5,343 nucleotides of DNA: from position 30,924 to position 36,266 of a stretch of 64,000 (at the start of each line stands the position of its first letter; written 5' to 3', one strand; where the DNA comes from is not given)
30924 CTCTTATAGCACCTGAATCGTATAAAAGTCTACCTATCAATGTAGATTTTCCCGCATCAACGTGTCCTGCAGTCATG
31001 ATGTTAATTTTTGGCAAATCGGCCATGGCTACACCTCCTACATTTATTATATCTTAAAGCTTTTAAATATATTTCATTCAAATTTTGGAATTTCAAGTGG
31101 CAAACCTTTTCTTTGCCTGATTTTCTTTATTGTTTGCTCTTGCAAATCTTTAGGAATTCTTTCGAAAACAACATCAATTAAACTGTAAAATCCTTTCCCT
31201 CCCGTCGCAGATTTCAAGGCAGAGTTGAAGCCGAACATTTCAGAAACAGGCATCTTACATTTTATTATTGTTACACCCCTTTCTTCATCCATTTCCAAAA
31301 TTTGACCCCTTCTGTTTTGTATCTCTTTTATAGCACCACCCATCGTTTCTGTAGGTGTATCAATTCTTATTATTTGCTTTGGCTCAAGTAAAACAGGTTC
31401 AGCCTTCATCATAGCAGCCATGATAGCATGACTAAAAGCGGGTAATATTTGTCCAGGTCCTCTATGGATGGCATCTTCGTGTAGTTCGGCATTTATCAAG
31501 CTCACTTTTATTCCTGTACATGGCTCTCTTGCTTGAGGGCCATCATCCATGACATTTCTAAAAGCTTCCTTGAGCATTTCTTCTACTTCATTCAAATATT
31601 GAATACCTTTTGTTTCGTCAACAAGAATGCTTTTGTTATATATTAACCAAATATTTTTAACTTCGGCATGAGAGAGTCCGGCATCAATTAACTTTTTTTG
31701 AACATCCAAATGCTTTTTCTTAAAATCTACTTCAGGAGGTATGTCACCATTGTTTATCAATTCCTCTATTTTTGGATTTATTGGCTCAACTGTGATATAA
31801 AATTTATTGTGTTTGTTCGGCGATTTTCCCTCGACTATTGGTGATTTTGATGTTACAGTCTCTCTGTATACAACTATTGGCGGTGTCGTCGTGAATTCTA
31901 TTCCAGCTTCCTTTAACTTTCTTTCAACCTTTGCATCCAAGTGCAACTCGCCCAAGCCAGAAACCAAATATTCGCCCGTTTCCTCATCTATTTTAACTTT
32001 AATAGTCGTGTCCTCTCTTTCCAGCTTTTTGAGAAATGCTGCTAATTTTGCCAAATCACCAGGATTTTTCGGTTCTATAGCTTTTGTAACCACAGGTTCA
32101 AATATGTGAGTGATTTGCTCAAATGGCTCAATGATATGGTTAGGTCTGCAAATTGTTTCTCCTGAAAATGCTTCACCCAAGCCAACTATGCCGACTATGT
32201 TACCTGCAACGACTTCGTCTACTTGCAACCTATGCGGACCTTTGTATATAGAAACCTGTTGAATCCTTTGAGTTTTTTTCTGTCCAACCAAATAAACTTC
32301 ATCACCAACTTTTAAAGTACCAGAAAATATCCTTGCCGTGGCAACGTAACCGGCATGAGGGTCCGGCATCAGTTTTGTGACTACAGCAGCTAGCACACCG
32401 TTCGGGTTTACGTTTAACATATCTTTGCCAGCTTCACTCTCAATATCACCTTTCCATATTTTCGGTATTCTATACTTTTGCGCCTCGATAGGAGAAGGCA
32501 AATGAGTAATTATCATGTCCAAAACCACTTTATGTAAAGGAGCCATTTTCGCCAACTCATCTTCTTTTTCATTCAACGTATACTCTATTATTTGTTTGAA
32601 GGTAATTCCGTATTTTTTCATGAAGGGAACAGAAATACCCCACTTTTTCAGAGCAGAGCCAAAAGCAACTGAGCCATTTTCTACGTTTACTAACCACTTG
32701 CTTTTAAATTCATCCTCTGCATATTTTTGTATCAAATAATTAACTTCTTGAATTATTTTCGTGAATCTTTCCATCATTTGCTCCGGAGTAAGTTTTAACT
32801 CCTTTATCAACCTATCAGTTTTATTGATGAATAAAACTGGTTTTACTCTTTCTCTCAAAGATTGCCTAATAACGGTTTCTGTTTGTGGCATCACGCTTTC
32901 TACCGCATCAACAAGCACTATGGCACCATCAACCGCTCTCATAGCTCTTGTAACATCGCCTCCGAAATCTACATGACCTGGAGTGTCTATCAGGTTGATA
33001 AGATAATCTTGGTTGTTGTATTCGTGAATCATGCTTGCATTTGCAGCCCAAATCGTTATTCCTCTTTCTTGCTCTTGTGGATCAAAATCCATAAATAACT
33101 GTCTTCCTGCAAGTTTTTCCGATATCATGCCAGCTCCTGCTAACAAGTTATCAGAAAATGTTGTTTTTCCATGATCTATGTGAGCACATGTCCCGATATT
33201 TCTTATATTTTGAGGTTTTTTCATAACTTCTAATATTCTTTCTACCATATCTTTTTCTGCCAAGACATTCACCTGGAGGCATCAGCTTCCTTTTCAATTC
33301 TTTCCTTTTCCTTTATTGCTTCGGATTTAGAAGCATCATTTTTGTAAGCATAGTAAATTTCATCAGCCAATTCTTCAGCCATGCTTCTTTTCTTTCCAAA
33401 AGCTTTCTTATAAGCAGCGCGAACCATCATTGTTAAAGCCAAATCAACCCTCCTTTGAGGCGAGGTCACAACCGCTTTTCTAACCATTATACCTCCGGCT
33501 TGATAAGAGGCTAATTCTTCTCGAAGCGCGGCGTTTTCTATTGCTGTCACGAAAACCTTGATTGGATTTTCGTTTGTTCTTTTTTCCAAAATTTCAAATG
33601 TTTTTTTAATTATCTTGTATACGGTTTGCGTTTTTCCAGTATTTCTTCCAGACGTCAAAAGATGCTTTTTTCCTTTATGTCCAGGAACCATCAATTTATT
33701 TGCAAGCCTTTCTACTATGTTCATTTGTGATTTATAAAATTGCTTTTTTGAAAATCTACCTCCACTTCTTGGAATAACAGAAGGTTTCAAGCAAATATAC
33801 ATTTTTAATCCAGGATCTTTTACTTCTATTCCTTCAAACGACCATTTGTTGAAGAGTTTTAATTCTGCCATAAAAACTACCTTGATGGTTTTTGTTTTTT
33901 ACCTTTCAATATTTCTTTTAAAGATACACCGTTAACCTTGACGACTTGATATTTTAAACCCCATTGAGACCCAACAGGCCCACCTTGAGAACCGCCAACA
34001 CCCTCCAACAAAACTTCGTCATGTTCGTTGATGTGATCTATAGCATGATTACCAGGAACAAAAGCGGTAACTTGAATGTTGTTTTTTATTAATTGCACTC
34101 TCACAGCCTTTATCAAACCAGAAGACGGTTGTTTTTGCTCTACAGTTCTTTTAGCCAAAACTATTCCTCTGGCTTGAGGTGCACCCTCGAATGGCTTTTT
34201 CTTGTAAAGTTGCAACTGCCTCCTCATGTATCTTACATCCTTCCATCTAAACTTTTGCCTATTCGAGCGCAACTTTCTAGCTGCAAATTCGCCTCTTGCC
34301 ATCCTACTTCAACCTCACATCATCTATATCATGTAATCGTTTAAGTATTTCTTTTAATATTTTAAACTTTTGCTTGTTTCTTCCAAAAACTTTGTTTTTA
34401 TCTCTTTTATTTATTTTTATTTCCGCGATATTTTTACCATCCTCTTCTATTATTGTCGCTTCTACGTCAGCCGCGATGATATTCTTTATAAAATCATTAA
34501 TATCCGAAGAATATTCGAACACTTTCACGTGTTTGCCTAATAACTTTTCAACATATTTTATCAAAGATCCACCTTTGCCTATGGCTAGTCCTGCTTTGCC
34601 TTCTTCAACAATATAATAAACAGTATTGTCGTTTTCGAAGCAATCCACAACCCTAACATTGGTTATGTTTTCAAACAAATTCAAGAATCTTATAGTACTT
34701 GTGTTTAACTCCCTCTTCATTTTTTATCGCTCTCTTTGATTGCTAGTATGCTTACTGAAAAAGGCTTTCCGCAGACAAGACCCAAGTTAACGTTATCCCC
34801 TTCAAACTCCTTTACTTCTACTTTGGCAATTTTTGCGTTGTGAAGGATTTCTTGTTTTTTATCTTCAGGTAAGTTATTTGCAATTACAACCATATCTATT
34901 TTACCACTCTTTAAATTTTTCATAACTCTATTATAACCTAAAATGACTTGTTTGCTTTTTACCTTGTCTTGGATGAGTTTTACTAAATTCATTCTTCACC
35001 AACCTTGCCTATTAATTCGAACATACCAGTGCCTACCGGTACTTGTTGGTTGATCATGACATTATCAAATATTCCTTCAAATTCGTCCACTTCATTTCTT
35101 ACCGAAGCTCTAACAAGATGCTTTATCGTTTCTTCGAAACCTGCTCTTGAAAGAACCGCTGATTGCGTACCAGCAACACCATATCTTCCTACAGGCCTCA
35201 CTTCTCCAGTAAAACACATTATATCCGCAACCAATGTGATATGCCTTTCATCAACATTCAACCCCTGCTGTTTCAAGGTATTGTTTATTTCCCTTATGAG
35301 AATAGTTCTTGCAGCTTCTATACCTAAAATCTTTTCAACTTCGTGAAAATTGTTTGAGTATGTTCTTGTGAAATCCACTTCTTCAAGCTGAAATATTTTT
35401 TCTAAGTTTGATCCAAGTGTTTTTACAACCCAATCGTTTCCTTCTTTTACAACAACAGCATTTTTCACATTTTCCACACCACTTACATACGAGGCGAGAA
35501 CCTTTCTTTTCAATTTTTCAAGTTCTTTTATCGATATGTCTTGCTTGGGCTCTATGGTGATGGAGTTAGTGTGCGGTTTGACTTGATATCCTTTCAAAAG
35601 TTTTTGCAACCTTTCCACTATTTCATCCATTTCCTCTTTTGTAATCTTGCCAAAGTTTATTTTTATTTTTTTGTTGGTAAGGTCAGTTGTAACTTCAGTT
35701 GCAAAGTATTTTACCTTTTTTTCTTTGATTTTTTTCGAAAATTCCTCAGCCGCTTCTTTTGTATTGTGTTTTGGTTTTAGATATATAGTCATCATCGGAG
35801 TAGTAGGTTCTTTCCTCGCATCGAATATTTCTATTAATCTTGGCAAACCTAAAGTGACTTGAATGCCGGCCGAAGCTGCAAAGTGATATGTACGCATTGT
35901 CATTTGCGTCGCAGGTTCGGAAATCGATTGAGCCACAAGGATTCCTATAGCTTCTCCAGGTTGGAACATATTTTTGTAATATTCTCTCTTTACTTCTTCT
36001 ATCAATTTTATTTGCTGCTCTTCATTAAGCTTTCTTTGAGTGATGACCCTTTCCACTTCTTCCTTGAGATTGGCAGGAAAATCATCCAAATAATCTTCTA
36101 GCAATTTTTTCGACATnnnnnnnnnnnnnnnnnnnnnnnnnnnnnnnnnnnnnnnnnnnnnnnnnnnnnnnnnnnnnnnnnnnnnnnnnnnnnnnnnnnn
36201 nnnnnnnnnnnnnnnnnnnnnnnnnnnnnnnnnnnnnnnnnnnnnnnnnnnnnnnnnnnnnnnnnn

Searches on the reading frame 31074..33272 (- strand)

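Call 18: search_protein_families(library=pfam, proteins=[window:31074-33272:-], max_evalue=0.001)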
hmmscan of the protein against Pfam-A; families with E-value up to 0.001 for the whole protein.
window:31074-33272:- (732 aa): 6 families
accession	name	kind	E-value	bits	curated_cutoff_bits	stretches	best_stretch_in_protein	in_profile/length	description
PF00009.33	GTP_EFTU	-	1.3e-56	191.6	26.5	1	22-259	2-187/188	Elongation factor Tu GTP binding domain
PF03764.24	EFG_IV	-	9.8e-22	77.4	24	1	513-625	1-121/121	Elongation factor G, domain IV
PF00679.30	EFG_C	-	1.4e-21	76.7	27.9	1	627-713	1-88/89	Elongation factor G C-terminus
PF14492.12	EFG_III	-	2.7e-21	75.8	27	1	392-463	3-74/75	Elongation Factor G, domain III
PF03144.31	GTP_EFTU_D2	-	1.5e-16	61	30.3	1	308-375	1-73/73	Elongation factor Tu domain 2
PF22042.2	EF-G_D2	-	1.2e-15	57.8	27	1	295-375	3-82/84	Elongation factor G domain 2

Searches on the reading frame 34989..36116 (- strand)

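Call 18: search_protein_families(library=pfam, proteins=[window:34989-36116:-], max_evalue=0.001)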
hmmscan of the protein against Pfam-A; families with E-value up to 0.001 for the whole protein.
window:34989-36116:- (375 aa): 1 family
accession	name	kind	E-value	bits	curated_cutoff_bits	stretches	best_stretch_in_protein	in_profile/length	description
PF04998.22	RNA_pol_Rpb1_5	-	4e-50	171.2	28.5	1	42-319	66-264/267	RNA polymerase Rpb1, domain 5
